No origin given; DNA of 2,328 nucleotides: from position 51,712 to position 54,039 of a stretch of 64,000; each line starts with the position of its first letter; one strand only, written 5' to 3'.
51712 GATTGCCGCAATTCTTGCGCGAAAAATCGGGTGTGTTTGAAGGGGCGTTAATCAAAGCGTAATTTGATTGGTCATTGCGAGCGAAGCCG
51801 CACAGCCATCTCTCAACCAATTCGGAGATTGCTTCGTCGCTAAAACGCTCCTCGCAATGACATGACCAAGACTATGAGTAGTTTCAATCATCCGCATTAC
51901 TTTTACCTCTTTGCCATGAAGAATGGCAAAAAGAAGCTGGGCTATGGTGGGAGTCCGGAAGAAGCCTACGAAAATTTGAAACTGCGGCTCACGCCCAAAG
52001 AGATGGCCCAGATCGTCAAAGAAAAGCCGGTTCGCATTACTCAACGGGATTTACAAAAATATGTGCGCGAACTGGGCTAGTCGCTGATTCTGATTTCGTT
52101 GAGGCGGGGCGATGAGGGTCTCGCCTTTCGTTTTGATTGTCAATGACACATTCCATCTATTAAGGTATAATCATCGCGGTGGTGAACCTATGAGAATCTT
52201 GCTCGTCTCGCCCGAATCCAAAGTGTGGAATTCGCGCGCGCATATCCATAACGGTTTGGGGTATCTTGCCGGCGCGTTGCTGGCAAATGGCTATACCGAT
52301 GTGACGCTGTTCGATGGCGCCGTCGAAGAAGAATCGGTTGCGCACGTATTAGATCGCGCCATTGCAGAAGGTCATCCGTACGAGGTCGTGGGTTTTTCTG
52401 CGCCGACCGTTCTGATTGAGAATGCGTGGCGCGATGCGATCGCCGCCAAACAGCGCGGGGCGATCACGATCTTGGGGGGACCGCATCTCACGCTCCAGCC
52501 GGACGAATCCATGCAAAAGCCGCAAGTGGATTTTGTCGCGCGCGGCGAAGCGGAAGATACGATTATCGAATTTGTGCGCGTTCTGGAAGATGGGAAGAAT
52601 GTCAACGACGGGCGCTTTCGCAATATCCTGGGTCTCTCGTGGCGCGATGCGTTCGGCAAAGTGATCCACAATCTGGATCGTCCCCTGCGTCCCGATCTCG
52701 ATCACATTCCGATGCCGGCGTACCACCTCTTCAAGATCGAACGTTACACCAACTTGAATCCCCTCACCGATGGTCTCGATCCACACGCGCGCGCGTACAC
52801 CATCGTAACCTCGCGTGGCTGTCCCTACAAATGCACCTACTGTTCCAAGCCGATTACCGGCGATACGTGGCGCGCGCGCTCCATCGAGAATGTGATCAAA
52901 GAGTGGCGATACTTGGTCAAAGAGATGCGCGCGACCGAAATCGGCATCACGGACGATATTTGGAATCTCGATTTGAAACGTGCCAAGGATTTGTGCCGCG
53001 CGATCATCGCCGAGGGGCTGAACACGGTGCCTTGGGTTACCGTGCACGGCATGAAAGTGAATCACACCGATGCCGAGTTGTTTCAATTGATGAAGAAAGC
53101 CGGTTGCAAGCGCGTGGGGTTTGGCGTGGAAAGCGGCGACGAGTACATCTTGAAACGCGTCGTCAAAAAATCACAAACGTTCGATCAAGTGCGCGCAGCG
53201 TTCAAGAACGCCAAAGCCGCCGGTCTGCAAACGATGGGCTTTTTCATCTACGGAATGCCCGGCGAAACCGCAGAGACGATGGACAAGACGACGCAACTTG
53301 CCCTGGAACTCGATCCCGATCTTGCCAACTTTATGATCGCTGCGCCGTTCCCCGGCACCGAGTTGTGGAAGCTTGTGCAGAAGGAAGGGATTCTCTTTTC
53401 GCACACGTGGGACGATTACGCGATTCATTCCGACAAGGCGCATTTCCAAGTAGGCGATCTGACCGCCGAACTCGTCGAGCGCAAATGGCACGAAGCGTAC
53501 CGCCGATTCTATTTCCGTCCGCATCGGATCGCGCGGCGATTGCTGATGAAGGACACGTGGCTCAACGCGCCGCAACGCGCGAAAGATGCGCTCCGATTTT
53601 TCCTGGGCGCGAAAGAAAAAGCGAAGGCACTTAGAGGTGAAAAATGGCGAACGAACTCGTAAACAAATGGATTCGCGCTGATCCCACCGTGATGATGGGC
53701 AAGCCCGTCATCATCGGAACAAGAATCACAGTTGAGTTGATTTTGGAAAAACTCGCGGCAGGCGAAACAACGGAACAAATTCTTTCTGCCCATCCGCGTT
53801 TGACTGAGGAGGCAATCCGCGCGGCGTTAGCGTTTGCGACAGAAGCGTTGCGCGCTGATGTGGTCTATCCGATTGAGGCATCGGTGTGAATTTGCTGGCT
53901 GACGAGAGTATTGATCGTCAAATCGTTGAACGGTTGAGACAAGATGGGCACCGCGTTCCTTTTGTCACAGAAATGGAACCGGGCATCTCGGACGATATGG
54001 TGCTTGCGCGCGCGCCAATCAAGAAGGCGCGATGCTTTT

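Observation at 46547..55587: Uncharacterised five-radical-SAM locus (four cobalamin-type + one SPASM/twitch-type) with metallophosphoesterase and small ORFs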

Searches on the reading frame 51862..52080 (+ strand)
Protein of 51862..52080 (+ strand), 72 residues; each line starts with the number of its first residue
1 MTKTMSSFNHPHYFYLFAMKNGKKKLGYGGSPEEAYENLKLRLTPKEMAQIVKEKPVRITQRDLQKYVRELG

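Call 4: search_protein_families(library=pfam, proteins=[window:51862-52080:+], max_evalue=0.01)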
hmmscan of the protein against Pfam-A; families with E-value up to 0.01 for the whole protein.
window:51862-52080:+ (72 aa): 0 families

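Call 5: search_protein_families(library=ncbifam, proteins=[window:51862-52080:+], max_evalue=0.01)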
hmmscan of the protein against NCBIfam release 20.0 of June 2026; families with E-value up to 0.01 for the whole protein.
window:51862-52080:+ (72 aa): 0 families

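Call 26: find_homologous_proteins(query=window:51874-52077:+, max_evalue=0.01)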
Query seq(68 aa) (68 aa): 245 proteins with E <= 0.01 among 245 candidates; the best 120 are listed.
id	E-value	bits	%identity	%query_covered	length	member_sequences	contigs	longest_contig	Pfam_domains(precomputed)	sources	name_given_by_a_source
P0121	1.0e-35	138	94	100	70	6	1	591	-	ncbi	-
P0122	3.4e-34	133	91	100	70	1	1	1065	-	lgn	-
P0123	1.3e-33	132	87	100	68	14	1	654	-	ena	-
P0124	1.3e-33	132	90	100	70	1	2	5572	-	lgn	-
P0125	2.4e-33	131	88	100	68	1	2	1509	-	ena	-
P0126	4.7e-33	130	90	100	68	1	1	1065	-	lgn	-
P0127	5.3e-33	130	85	100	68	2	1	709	-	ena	-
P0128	6.9e-33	129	87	100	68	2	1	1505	-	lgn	-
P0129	7.3e-33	129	84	100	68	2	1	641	-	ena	-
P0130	9.4e-33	129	85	100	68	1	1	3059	-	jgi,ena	jgi:hypothetical protein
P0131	1.4e-32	128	84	100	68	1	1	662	-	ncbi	-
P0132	1.5e-32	128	85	100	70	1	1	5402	-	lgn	-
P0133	2.4e-32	128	85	100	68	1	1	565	-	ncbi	-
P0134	2.5e-32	128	87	100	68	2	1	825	-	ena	-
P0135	2.6e-32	127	85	100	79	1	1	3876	-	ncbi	-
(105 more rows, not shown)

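Call 34: predict_structure(alignment_id=A2)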
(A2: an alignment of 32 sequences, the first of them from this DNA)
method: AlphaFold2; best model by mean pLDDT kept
length: 68 residues; sequences in the alignment: 32
mean_pLDDT: 83.2   pTM: 0.69
mean pLDDT of the five models: 83.2, 79.7, 79.5, 79.5, 78.9
residues with pLDDT >= 90: 26; 70-90: 34; 50-70: 5; < 50: 3
segments of 3 or more residues with pLDDT < 50: 1-3
pLDDT, mean of each block of 10 residues (from residue 1): 60 90 90 90 89 85 78
secondary structure, 60 per line:
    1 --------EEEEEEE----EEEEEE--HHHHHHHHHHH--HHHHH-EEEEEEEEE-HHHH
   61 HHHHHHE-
elements in order: E9-15 E20-25 H28-38 H41-45 E47-55 H57-66

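Call 49: search_protein_representatives(alignment_id=A2)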
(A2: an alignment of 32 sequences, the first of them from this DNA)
Query: 32 sequences, 68 profile positions. Proteins with E-value up to 0.001 (for the whole library): 95; up to 1e-10: 60; up to 1e-30: 1. The best 95 are listed.
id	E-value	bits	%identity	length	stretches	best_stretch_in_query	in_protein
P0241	2.7e-33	130.4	-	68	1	1-68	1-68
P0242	1.1e-29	118.9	-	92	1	1-68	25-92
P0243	4.7e-28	113.6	-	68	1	1-68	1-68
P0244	7.2e-28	113.0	-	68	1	1-68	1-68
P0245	5.6e-25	103.8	-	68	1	1-68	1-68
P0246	1.2e-24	102.7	-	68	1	1-68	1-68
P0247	3.1e-24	101.4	-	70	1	1-68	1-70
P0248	6.7e-23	97.1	-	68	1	1-68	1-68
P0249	4.9e-22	94.3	-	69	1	1-68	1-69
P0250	8.9e-22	93.5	-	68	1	1-67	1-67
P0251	1.9e-21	92.4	-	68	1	1-68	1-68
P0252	2.0e-21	92.4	-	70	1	1-46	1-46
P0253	8.4e-21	90.4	-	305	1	6-68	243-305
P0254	1.3e-20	89.8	-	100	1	1-48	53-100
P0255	1.5e-20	89.6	-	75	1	1-51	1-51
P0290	9.0e-14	67.9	-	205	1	9-68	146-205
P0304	6.0e-10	55.6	-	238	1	3-61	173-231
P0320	3.1e-06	43.7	-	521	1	3-68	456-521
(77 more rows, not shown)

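Call 78: search_protein_families(library=padloc, proteins=[window:51874-52080:+], max_evalue=0.001)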
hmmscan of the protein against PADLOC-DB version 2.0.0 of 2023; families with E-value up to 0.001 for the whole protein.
window:51874-52080:+ (68 aa): 0 families

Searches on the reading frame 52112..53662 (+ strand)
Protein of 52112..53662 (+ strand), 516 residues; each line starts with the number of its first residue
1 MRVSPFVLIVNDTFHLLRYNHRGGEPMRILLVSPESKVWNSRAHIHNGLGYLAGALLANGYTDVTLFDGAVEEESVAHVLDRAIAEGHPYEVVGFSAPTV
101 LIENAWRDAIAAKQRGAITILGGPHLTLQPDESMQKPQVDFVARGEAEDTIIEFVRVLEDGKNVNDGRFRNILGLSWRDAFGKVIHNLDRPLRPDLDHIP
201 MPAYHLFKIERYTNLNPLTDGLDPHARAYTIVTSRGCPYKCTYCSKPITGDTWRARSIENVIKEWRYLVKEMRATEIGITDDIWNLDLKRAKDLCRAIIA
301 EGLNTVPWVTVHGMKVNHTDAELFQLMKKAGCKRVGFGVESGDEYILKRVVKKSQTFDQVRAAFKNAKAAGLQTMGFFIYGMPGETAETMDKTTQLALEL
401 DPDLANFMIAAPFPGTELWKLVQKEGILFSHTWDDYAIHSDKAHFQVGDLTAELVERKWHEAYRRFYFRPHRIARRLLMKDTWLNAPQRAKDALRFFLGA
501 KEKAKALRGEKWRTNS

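Call 4: search_protein_families(library=pfam, proteins=[window:52112-53662:+], max_evalue=0.01)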
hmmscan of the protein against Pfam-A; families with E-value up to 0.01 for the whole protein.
window:52112-53662:+ (516 aa): 2 families
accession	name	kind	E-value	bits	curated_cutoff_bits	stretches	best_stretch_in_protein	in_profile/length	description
PF04055.27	Radical_SAM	-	8.4e-25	88.3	29.5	1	231-396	1-165/166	Radical SAM superfamily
PF02310.24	B12-binding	-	2.4e-12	47.2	32.1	1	47-153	15-119/121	B12 binding domain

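Call 5: search_protein_families(library=ncbifam, proteins=[window:52112-53662:+], max_evalue=0.01)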
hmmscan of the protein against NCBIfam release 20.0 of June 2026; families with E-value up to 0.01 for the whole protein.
window:52112-53662:+ (516 aa): 43 families (the best 25 are shown)
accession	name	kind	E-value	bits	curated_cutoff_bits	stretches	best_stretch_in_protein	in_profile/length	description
TIGR03471.1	HpnJ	equivalog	3.6e-61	207.5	577.6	1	63-495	46-462/472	hopanoid biosynthesis associated radical SAM protein HpnJ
TIGR02026.1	BchE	equivalog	3.2e-51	174.7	481.35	1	28-474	1-444/497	magnesium-protoporphyrin IX monomethyl ester anaerobic oxidative cyclase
NF038361.1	rSAM_Sden_1168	equivalog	9.4e-47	159.8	575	1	16-458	52-507/560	Sden_1168 family B12-binding radical SAM P-methyltransferase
TIGR04479.1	bcpD_PhpK_rSAM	subfamily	4e-37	127.8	600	1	230-444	243-454/504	PhpK family radical SAM P-methyltransferase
NF050148.1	rSAM_ApyD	equivalog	3.5e-36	124.8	750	1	91-422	76-393/645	RiPP biosynthesis radical SAM protein ApyD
TIGR04072.2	rSAM_ladder_B12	equivalog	1.4e-32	112.9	360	2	229-430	181-380/443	lipid biosynthesis B12-binding/radical SAM protein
NF033070.1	rSAM_AprD4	equivalog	1e-30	107.1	500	1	195-430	169-398/456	AprD4 family radical SAM diol-dehydratase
TIGR04014.1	B12_SAM_MJ_0865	equivalog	1.3e-30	106.5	360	1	68-424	18-360/434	methyl-coenzyme M reductase glutamine C-methyltransferase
TIGR04013.1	B12_SAM_MJ_1487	hypoth_equivalog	1.2e-29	103.3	251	1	72-422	27-357/382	TIGR04013 family B12-binding domain/radical SAM domain-containing protein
TIGR03975.1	rSAM_ocin_1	subfamily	4.2e-29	101.5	281.85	1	91-395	130-425/606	RiPP maturation radical SAM C-methyltransferase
TIGR04367.1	HpnR_B12_rSAM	equivalog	3.6e-21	75.3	650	1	27-421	1-372/490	hopanoid C-3 methylase HpnR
NF033712.0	B12_rSAM_KedN5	subfamily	8.5e-20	70.5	700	1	91-389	64-359/624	KedN5 family methylcobalamin-dependent radical SAM C-methyltransferase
TIGR04385.1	B12_rSAM_cofa1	equivalog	1.4e-19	70.6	450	1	119-397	102-361/438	B12 lower ligand biosynthesis radical SAM protein BzaD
TIGR04295.1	B12_rSAM_oligo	hypoth_equivalog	4.9e-19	68.3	400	1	49-345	28-307/422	TIGR04295 family B12-binding domain-containing radical SAM protein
TIGR04428.1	B12_rSAM_trp_MT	equivalog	4.3e-18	65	500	1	230-409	218-407/558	tryptophan 2-C-methyltransferase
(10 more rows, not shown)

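Call 78: search_protein_families(library=padloc, proteins=[window:52190-53662:+], max_evalue=0.001)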
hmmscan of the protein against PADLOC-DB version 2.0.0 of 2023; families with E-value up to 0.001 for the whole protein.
window:52190-53662:+ (490 aa): 1 family
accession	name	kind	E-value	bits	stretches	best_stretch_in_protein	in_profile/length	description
PDLC04689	PDC-M51A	-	3.1e-12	44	1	207-367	189-345/420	-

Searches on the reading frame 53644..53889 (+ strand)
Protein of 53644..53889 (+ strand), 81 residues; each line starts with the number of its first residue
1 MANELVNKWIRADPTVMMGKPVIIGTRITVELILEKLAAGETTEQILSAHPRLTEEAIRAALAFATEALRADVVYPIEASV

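Call 4: search_protein_families(library=pfam, proteins=[window:53644-53889:+], max_evalue=0.01)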
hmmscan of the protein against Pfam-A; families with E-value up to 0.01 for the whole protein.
window:53644-53889:+ (81 aa): 1 family
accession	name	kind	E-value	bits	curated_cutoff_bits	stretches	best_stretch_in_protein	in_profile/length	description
PF04255.20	DUF433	-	1.8e-22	79.4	23.6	1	10-65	1-56/56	Protein of unknown function (DUF433)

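Call 5: search_protein_families(library=ncbifam, proteins=[window:53644-53889:+], max_evalue=0.01)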
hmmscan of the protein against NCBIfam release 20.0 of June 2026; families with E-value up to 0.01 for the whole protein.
window:53644-53889:+ (81 aa): 0 families

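Call 78: search_protein_families(library=padloc, proteins=[window:53644-53889:+], max_evalue=0.001)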
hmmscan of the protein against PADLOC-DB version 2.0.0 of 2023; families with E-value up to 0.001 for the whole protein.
window:53644-53889:+ (81 aa): 0 families
